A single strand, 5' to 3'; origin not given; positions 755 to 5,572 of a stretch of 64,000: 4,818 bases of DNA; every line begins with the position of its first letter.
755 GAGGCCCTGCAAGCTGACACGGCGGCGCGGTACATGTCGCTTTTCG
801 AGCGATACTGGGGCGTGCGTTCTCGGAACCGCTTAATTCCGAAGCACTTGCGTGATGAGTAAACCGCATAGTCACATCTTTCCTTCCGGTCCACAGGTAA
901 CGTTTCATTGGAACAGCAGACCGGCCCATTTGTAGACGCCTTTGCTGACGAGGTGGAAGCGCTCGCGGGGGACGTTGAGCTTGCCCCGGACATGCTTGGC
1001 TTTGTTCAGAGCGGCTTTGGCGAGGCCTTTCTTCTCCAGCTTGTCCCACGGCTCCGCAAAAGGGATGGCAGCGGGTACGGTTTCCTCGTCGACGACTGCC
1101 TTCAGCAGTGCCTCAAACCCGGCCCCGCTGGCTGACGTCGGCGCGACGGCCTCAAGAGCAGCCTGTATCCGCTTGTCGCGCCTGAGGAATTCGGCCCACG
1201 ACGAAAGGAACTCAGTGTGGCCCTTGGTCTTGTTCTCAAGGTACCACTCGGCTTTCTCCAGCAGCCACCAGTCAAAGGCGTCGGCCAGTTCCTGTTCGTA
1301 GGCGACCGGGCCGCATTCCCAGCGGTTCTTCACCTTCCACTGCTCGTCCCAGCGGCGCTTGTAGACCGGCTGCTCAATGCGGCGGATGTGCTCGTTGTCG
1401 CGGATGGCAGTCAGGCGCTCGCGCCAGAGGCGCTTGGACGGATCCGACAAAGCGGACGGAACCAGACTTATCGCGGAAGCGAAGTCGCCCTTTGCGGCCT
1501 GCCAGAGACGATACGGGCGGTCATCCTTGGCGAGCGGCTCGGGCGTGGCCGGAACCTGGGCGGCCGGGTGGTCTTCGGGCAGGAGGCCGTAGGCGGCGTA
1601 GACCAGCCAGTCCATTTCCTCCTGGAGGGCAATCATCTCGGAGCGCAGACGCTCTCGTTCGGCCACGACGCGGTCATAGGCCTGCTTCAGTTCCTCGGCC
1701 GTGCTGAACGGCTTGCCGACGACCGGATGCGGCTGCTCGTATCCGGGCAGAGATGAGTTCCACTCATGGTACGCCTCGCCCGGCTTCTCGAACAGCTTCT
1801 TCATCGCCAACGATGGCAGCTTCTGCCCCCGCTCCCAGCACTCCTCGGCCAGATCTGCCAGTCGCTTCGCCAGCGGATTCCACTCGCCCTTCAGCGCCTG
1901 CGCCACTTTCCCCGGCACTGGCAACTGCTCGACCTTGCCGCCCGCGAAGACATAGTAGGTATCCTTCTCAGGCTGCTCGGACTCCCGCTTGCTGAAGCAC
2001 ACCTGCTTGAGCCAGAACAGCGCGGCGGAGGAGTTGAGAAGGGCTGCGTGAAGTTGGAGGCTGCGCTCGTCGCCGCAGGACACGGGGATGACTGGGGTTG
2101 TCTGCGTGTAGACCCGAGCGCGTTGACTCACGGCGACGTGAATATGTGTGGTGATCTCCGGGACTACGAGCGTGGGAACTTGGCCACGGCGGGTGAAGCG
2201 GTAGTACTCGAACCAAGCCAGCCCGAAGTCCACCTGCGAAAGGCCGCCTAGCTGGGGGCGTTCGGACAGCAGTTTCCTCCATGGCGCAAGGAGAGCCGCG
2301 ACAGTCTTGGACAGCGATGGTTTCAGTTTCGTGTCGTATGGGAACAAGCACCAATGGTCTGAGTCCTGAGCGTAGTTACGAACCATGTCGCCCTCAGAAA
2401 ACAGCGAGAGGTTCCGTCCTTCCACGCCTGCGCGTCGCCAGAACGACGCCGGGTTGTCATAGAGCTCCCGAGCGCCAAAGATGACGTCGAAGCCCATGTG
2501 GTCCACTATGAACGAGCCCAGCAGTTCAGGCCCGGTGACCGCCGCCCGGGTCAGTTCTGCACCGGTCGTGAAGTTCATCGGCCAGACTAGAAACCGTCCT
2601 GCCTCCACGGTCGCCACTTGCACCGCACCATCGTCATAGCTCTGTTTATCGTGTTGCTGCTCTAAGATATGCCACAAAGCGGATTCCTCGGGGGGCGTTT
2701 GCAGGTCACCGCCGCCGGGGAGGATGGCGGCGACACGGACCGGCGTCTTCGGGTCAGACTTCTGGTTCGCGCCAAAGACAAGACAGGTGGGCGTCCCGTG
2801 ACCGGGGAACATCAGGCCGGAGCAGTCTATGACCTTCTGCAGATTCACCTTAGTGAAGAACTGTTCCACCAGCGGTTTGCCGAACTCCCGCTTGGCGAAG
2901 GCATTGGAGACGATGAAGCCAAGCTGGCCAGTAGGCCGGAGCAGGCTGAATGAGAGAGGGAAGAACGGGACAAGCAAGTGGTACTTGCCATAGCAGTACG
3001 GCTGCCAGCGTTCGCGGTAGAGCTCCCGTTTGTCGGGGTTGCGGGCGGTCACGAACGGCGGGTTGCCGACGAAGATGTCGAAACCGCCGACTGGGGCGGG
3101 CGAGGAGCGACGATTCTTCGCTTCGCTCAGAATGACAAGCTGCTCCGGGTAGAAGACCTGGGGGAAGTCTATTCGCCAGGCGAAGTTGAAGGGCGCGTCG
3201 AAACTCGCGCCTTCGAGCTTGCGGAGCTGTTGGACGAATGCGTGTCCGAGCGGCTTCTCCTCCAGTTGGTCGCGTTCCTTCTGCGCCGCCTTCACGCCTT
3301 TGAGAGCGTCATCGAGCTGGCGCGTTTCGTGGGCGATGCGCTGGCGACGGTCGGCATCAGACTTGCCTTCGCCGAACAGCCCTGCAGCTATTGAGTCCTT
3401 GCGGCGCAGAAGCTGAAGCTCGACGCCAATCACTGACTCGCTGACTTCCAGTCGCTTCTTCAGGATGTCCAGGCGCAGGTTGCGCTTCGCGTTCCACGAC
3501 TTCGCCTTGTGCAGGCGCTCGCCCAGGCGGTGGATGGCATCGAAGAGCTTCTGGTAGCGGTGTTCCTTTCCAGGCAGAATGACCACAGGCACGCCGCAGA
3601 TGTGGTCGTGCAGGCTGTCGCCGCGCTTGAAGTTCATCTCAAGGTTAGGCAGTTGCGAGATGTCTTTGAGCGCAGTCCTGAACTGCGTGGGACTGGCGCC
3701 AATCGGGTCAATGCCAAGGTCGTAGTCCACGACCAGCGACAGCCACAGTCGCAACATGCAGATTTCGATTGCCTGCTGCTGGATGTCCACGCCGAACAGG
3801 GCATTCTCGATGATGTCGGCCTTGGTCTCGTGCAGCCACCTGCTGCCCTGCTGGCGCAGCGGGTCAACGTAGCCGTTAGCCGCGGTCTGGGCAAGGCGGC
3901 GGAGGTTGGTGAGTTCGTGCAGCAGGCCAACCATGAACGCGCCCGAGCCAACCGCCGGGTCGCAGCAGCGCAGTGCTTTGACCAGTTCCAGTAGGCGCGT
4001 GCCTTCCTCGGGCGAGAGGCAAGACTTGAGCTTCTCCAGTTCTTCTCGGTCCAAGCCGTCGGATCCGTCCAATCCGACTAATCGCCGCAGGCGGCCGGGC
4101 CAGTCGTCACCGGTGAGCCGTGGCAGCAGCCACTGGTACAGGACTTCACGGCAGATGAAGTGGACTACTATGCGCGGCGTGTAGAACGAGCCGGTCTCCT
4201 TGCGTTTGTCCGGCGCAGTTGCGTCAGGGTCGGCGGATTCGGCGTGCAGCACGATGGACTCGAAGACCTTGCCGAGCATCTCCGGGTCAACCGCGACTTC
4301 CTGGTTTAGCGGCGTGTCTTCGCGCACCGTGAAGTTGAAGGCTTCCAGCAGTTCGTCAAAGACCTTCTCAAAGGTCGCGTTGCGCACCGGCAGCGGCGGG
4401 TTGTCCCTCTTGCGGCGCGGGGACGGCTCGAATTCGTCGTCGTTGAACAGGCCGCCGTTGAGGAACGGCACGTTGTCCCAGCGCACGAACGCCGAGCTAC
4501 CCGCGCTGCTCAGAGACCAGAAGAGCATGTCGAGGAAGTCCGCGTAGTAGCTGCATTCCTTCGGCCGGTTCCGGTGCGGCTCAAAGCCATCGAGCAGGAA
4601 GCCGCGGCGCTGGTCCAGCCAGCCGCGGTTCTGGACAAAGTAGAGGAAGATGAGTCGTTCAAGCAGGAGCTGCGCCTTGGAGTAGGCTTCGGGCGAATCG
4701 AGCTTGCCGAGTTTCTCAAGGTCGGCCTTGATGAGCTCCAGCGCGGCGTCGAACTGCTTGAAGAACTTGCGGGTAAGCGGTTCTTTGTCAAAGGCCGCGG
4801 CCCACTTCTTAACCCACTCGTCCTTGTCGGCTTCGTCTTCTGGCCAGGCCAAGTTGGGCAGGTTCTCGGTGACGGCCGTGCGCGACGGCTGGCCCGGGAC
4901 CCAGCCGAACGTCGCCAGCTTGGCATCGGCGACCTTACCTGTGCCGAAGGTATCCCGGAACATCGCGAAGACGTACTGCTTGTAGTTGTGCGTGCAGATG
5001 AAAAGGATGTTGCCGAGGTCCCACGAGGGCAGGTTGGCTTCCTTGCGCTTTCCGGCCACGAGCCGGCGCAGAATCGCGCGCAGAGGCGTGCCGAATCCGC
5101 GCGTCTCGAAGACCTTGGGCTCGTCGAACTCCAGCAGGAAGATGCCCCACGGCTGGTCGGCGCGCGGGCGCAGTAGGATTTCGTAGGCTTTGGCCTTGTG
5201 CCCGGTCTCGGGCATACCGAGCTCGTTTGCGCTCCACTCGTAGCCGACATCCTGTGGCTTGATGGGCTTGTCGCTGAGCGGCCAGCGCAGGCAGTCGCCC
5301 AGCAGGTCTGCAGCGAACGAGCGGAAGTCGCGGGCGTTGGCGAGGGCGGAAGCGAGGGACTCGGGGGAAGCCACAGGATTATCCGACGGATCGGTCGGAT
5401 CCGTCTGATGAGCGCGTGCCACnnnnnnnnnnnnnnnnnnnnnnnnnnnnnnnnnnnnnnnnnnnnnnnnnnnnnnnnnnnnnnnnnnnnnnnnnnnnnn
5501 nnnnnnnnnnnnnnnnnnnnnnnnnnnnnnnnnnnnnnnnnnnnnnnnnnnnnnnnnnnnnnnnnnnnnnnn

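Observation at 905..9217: Candidate anti-phage system: PLD-SNF2 helicase fusion plus 1505-aa MmeI/PglX-family N6A methyltransferase, with a four-helix-bundle/Zn-ribbon gene in between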

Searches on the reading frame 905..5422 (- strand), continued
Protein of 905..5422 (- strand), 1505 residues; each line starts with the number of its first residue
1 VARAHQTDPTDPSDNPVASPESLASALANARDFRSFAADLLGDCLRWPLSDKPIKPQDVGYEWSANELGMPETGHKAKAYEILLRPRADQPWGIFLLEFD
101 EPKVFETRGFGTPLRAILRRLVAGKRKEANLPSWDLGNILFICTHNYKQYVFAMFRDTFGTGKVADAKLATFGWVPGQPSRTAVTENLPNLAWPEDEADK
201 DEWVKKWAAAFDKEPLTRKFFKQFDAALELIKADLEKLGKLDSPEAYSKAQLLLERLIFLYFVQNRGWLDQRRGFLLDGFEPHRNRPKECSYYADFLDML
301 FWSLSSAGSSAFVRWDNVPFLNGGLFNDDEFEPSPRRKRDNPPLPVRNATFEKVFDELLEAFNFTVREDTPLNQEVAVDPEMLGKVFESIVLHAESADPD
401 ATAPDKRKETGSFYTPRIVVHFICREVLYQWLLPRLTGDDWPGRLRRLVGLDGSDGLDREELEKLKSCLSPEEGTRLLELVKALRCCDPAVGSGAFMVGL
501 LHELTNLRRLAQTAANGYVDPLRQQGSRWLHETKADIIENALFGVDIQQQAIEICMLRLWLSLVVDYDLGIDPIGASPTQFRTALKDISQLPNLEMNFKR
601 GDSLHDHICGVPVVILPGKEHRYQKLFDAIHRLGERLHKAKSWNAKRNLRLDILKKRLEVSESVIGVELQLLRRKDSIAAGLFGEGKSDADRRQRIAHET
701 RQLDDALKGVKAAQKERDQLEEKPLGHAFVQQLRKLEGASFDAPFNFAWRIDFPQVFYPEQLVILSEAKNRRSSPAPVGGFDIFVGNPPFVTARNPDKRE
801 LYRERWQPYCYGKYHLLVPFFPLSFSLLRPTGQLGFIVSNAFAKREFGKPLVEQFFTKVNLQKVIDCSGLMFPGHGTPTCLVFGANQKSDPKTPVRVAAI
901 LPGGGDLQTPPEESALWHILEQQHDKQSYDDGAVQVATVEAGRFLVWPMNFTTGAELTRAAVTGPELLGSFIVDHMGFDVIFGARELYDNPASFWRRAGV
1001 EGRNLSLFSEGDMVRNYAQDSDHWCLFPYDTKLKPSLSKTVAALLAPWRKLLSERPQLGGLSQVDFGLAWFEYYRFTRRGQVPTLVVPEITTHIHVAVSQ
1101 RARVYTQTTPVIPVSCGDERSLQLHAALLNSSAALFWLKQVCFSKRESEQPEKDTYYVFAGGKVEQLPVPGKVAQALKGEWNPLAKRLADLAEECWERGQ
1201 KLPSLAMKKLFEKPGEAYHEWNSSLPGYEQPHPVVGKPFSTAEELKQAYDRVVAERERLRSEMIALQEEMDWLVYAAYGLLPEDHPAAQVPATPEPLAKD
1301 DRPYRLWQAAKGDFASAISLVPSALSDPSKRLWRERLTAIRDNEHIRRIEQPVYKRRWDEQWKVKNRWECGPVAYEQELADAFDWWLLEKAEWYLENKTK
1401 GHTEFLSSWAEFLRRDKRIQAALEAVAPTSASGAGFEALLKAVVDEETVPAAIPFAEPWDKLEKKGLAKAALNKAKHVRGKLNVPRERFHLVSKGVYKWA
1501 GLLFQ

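Call 36: find_encoding_contigs(protein=P0220, flank=8000, max_places=2)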
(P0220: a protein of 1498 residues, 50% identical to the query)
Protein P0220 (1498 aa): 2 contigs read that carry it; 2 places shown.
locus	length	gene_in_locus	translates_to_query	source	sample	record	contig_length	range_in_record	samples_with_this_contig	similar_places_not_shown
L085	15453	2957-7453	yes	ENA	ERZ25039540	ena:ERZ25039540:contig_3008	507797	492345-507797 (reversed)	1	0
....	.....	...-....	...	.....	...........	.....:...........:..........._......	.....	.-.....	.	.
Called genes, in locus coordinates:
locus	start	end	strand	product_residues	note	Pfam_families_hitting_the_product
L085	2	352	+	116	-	?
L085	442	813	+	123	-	-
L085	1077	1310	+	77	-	-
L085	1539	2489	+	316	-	PF00271:Helicase_C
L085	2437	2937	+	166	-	-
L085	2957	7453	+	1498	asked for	PF02384:N6_Mtase (faint), PF07669:Eco57I, PF22654:DUF7008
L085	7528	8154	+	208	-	-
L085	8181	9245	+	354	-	PF00571:CBS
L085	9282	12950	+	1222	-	PF13086:AAA_11 (faint), PF13245:AAA_19, PF13604:AAA_30, PF01443:Viral_helicase1 (weak), PF13538:UvrD_C_2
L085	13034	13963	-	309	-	-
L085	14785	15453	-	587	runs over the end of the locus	PF13102:Phage_int_SAM_5 (faint)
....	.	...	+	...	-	?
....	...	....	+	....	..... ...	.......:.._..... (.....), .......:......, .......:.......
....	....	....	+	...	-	-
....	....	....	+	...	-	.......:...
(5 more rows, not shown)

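Call 37: find_encoding_contigs(protein=P0237, flank=8000, max_places=2)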
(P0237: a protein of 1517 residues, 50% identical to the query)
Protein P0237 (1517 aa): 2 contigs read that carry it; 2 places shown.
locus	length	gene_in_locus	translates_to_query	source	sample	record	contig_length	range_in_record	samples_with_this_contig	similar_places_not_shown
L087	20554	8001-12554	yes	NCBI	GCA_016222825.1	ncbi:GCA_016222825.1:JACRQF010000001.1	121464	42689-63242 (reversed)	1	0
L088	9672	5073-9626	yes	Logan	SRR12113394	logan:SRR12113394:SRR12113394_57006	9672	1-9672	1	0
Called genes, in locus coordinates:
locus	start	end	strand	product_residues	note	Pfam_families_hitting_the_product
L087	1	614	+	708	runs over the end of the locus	PF03486:HI0933_like (weak), PF12831:FAD_oxidored, PF25275:Golvesin_C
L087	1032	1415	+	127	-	PF01814:Hemerythrin (weak)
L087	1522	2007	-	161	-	-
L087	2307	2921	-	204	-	-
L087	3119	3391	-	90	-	-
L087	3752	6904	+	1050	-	PF00270:DEAD (faint), PF13091:PLDc_2 (weak), PF00176:SNF2-rel_dom (weak), PF04851:ResIII, PF00271:Helicase_C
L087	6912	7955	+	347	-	PF02661:Fic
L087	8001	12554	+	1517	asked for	PF02384:N6_Mtase (faint), PF20473:MmeI_Mtase (faint), PF07669:Eco57I, PF22654:DUF7008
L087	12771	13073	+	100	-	-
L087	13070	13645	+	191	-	-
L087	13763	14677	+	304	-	-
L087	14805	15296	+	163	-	-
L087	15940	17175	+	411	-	PF12799:LRR_4 (faint)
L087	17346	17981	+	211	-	-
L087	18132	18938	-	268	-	-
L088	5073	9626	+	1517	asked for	PF02384:N6_Mtase (faint), PF20473:MmeI_Mtase (faint), PF07669:Eco57I, PF22654:DUF7008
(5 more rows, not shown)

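Call 97: find_encoding_contigs(protein=P0194, flank=7000, max_places=1)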
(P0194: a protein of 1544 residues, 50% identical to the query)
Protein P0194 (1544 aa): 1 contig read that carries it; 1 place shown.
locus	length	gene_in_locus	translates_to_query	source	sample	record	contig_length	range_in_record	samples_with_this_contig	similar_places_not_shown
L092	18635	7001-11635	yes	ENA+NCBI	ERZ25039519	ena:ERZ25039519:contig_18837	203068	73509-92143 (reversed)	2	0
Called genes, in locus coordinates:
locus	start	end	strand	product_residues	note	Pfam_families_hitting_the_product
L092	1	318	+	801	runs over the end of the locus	PF02837:Glyco_hydro_2_N (weak), PF22666:Glyco_hydro_2_N2 (faint), PF00703:Glyco_hydro_2, PF02836:Glyco_hydro_2_C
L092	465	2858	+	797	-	PF02837:Glyco_hydro_2_N (weak), PF22666:Glyco_hydro_2_N2, PF00703:Glyco_hydro_2, PF02836:Glyco_hydro_2_C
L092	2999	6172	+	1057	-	PF13091:PLDc_2 (weak), PF00176:SNF2-rel_dom, PF04851:ResIII (weak), PF00271:Helicase_C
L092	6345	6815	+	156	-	PF01797:Y1_Tnp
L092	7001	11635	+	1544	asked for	PF02384:N6_Mtase (faint), PF07669:Eco57I, PF22654:DUF7008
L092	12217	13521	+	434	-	PF00083:Sugar_tr (weak), PF07690:MFS_1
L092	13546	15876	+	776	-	PF22848:ASD1_dom, PF06964:Alpha-L-AF_C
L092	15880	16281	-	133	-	PF01850:PIN (weak)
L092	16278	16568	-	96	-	-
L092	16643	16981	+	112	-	PF06262:Zincin_1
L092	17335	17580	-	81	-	-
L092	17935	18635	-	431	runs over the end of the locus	PF02746:MR_MLE_N, PF13378:MR_MLE_C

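Call 98: find_encoding_contigs(protein=P0224, flank=7000, max_places=1)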
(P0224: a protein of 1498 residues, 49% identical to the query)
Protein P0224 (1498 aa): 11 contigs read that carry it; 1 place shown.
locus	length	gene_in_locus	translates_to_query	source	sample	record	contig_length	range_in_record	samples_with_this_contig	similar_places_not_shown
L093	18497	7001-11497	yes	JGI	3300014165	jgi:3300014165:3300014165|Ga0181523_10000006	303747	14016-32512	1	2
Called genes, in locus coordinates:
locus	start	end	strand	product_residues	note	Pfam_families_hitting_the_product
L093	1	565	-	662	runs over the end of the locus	-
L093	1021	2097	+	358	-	-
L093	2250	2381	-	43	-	-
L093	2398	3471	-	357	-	PF00805:Pentapeptide, PF01582:TIR (weak), PF13676:TIR_2, PF08937:ThsB_TIR (weak)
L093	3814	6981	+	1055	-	PF13091:PLDc_2 (weak), PF09565:RE_NgoFVII (faint), PF00176:SNF2-rel_dom (weak), PF04851:ResIII (weak), PF00271:Helicase_C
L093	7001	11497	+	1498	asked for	PF02384:N6_Mtase (faint), PF07669:Eco57I, PF22654:DUF7008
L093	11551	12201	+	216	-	-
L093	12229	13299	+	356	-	PF00571:CBS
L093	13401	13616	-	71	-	PF13744:HTH_37 (faint), PF13560:HTH_31, PF12844:HTH_19, PF13443:HTH_26 (weak), PF01381:HTH_3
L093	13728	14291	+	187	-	-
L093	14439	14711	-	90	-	-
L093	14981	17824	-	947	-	PF00069:Pkinase, PF01636:APH (faint), PF07714:PK_Tyr_Ser-Thr, PF03109:ABC1 (faint), PF13424:TPR_12 (faint), PF14559:TPR_19 (faint), PF00515:TPR_1 (faint), PF07719:TPR_2 (faint), +2 more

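Call 99: find_encoding_contigs(protein=P0181, flank=7000, max_places=1)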
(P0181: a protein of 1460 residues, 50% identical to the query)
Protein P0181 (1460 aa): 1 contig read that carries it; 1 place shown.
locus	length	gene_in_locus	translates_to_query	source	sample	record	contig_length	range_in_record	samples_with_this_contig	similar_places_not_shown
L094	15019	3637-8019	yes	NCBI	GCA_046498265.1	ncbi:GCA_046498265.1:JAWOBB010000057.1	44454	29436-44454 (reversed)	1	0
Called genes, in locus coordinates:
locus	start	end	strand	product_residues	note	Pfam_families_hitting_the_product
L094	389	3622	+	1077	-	PF13091:PLDc_2 (weak), PF04851:ResIII (faint), PF00176:SNF2-rel_dom (faint), PF00271:Helicase_C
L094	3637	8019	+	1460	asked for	PF02384:N6_Mtase (faint), PF07669:Eco57I, PF22654:DUF7008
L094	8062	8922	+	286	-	PF01656:CbiA, PF02374:ArsA_ATPase (faint), PF06564:CBP_BcsQ (faint), PF10609:ParA (faint), PF13614:AAA_31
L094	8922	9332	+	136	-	-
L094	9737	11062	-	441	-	PF06245:DUF1015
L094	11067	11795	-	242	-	PF01138:RNase_PH, PF03725:RNase_PH_C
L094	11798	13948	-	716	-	PF00580:UvrD-helicase, PF01443:Viral_helicase1 (faint), PF13245:AAA_19, PF13604:AAA_30 (faint), PF13361:UvrD_C, PF13538:UvrD_C_2, PF21196:PcrA_UvrD_tudor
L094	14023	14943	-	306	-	PF17284:Spermine_synt_N, PF01564:Spermine_synth, PF08242:Methyltransf_12 (faint), PF13649:Methyltransf_25 (weak)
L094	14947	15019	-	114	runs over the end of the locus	PF02675:AdoMet_dc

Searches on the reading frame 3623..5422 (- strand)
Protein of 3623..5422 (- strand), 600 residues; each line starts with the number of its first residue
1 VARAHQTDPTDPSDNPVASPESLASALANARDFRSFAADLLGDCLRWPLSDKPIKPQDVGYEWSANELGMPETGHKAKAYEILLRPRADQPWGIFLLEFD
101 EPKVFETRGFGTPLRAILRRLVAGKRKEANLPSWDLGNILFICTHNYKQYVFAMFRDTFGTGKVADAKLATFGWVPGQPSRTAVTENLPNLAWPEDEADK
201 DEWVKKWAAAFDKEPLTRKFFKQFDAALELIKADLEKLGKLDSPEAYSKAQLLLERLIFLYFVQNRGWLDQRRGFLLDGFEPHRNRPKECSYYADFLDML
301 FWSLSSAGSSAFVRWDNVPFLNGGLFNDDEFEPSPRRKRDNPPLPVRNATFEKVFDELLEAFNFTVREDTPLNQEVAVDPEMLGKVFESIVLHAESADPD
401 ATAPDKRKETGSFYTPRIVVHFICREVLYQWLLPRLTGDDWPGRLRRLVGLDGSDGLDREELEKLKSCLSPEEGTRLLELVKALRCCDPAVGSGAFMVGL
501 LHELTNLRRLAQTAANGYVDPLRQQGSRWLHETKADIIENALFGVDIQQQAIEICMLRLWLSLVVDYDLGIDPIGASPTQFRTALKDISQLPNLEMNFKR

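Call 61: predict_structure(alignment_id=A2)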
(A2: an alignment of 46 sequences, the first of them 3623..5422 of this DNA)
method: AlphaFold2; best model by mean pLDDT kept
length: 600 residues; sequences in the alignment: 46
mean_pLDDT: 76.7   pTM: 0.60
mean pLDDT of the five models: 76.7, 76.2, 74.4, 74.0, 71.3
residues with pLDDT >= 90: 181; 70-90: 256; 50-70: 56; < 50: 107
segments of 3 or more residues with pLDDT < 50: 1-12, 365-418, 487-492, 544-555, 561-568, 588-600
pLDDT, mean of each block of 10 residues (from residue 1): 44 67 91 94 92 87 86 87 88 93 76 87 67 87 93 86 83 81 88 87 89 79 90 97 90 86 73 86 96 95 84 83 74 90 96 91 47 36 43 45 36 42 73 85 90 83 94 94 67 59 90 94 81 79 46 48 49 68 55 33
secondary structure, 60 per line:
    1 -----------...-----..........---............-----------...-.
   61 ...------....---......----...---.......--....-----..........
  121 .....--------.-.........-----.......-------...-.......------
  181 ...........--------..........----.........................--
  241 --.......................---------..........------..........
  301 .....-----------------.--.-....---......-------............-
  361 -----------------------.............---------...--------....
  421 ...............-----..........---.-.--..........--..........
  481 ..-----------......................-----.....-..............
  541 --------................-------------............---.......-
elements in order: H20-29 H33-44 E60-63 H70-73 E77-82 E93-99 H102-105 H111-121 E139-144 E150-156 E168-174 H181-191 H200-209 H214-238 H243-265 H275-284 H291-305 H328-331 H335-340 H348-359 H384-396 H417-435 H441-450 H459-468 H471-482 H494-515 H521-525 H527-540 H549-564 H578-589 H593-599

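Call 63: fold_search(model_id=the predicted structure, library=pdb)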
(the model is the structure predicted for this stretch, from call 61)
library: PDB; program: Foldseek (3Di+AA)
matches with E <= 10: 127; with E <= 0.001: 0
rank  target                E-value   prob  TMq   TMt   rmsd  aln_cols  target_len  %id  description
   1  3fay                  9.8e-01  0.02  0.06  0.08  29.3       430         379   12  Crystal structure of the GAP-related domain of IQGAP1 (released 2009-03-24)
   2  8dd7_B                1.1e+00  0.06  0.13  0.11  19.6       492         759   13  The Cryo-EM structure of Drosophila Cryptochrome in complex with Timeless (released 2023-02-15)
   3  6z5l                  1.2e+00  0.11  0.09  0.16  18.2       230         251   15  Helical reconstruction of influenza A virus M1 in complex with nucleic acid. (released 2020-10-14)
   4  7fiv_B                1.4e+00  0.12  0.07  0.06   8.8        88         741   15  Crystal structure of the complex formed by Wolbachia cytoplasmic incompatibility factors CidA and CidBND1-ND2 from wPi (released 2022-04-06)
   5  9ksn_B                1.4e+00  0.09  0.08  0.14  16.1       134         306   13  Crystal structure of meso-diaminopimelate dehydrogenase from Bacillus thermozeamaize mutant M9 complexed with NADP+ (released 2025-05-21)
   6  1hx8_B                1.6e+00  0.11  0.09  0.17  14.4       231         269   10  CRYSTAL STRUCTURE OF N-TERMINAL DOMAIN OF DROSOPHILA AP180 (released 2001-02-28)
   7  7lo5_A                1.6e+00  0.04  0.11  0.07  23.6       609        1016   10  cryoEM structure DrdV-DNA complex (released 2021-03-17)
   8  8qrp                  1.6e+00  0.03  0.09  0.12  26.5       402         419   15  ASCT2 protomer in lipid nanodiscs with bound glutamine and Na+ ions in the outward-facing state (OFS.1) (released 2024-08-14)
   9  9ksn_A                2.0e+00  0.04  0.08  0.14  16.5       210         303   11  Crystal structure of meso-diaminopimelate dehydrogenase from Bacillus thermozeamaize mutant M9 complexed with NADP+ (released 2025-05-21)
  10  3wb9_A                2.2e+00  0.04  0.08  0.14  16.0       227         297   13  Crystal Structures of meso-diaminopimelate dehydrogenase from Symbiobacterium thermophilum (released 2014-03-26)
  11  3v8f_B                2.2e+00  0.02  0.09  0.12  25.2       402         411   12  Crystal structure of crosslinked GltPh V216C-M385C mutant (released 2012-02-15)
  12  3owa_C                2.2e+00  0.02  0.09  0.09  25.9       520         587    9  Crystal Structure of Acyl-CoA Dehydrogenase complexed with FAD from Bacillus anthracis (released 2010-10-13)
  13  5o7x_B                2.2e+00  0.02  0.09  0.11  25.2       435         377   12  CRYSTAL STRUCTURE OF S. CEREVISIAE CORE FACTOR AT 3.2A RESOLUTION (released 2017-08-02)
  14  2pfv                  2.3e+00  0.04  0.12  0.13  22.4       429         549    9  S. cerevisiae Exo70 with additional residues to 2.1 Angrstrom resolution (released 2007-05-22)
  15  2q9r                  2.4e+00  0.08  0.10  0.21  12.4       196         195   13  CRYSTAL STRUCTURE OF a DUF416 family protein (SBAL_3149) FROM SHEWANELLA BALTICA OS155 AT 1.91 A RESOLUTION (released 2007-06-26)
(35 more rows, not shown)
